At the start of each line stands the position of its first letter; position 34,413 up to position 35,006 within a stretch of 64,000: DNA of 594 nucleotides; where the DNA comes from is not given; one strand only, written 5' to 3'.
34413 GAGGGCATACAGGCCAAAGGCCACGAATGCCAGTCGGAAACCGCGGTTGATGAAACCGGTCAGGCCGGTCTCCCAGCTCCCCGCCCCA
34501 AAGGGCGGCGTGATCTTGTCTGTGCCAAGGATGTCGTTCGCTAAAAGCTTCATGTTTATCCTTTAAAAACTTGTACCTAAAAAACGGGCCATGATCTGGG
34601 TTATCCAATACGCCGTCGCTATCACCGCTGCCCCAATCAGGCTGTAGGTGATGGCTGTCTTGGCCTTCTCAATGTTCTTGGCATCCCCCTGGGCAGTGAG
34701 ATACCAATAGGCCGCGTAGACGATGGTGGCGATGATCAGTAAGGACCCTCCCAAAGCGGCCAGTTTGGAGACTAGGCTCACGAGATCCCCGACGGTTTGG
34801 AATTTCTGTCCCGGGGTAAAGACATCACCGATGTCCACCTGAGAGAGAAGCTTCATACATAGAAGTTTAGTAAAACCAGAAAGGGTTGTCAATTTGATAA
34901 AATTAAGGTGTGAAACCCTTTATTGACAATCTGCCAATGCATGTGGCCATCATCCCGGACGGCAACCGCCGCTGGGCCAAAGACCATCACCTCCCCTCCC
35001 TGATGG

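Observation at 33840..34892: Tandem array of three divergent two-TM 'pilin-like' genes with its own consensus promoter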

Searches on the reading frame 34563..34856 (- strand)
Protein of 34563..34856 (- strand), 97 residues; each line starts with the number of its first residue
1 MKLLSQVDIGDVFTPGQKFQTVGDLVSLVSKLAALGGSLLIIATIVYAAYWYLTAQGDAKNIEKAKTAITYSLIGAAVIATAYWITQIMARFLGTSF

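Call 3: search_protein_families(library=pfam, proteins=[window:34563-34856:-], max_evalue=1)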
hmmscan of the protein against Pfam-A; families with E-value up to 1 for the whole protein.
window:34563-34856:- (97 aa): 8 families
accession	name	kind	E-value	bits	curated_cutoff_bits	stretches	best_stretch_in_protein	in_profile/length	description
PF18895.5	T4SS_pilin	-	2.3e-06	28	26.6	1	33-87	17-69/71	Type IV secretion system pilin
PF19607.4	DUF6112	-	0.013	15.8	25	1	19-82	7-73/88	Family of unknown function (DUF6112)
PF13796.11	Sensor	-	0.018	15.5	28.2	1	26-92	100-153/162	Putative sensor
PF08129.17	Antimicrobial17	-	0.021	15.3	25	1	71-86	22-37/57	Alpha/beta enterocin family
PF19779.4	DUF6264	-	0.072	13.7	31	1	33-89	116-172/183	Family of unknown function (DUF6264)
PF19931.4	DUF6394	-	0.085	13.7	30.8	1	34-83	32-80/89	Family of unknown function (DUF6394)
PF03988.17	DUF347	-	0.088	13.5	28.2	1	82-97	1-16/52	Repeat of Unknown Function (DUF347)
PF17988.6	VEGFR-2_TMD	-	0.95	9.4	25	1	73-85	10-22/35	VEGFR-2 Transmembrane domain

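Call 4: search_protein_families(library=ncbifam, proteins=[window:34563-34856:-], max_evalue=1)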
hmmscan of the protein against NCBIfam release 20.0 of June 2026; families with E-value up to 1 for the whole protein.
window:34563-34856:- (97 aa): 4 families
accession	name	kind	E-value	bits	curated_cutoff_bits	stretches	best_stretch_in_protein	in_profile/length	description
NF045849.1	ICE_MMCAP2_0565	equivalog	0.00053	19.6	40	1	32-89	17-76/80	Mbov_0395 family pilin-like conjugal transfer protein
NF045753.1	MPN449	equivalog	0.025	13.7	500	1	2-97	191-288/451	MPN449 family protein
NF011884.0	PRK15357.1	equivalog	0.063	12.7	369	1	29-75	149-194/229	pathogenicity island 2 effector protein SseG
NF010287.0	PRK13727.1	equivalog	0.1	12.6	105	1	12-68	19-74/82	type-F conjugative transfer system pilin chaperone TraQ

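Call 92: search_protein_families(library=phrogs, proteins=[window:34563-34856:-], max_evalue=0.01)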
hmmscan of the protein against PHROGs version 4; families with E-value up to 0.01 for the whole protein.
window:34563-34856:- (97 aa): 0 families
